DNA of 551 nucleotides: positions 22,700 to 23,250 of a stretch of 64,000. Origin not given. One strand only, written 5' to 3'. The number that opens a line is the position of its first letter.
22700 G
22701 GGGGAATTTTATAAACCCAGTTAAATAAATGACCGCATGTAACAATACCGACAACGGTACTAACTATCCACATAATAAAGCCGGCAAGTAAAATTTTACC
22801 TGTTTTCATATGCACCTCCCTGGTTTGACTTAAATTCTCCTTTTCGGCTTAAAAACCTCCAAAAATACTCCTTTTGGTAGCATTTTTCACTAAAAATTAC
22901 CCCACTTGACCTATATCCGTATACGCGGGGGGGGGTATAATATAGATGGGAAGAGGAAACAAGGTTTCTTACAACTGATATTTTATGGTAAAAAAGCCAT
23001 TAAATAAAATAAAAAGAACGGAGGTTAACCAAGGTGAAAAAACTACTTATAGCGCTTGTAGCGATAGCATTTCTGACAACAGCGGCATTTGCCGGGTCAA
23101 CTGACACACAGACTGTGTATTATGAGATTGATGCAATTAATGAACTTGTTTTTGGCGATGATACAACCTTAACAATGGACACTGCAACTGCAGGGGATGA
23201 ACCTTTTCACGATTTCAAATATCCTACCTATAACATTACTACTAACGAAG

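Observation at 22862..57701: Dispersed four-member family of small secreted proteins with conserved termini, a hypervariable core and conserved promoter, UTR and terminator modules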

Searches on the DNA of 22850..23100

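Call 82: search_rna_families(source=window, start=22850, end=23100, threshold=evalue, max_evalue=1)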
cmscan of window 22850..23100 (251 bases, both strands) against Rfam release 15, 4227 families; matches with E-value up to 1: 0.
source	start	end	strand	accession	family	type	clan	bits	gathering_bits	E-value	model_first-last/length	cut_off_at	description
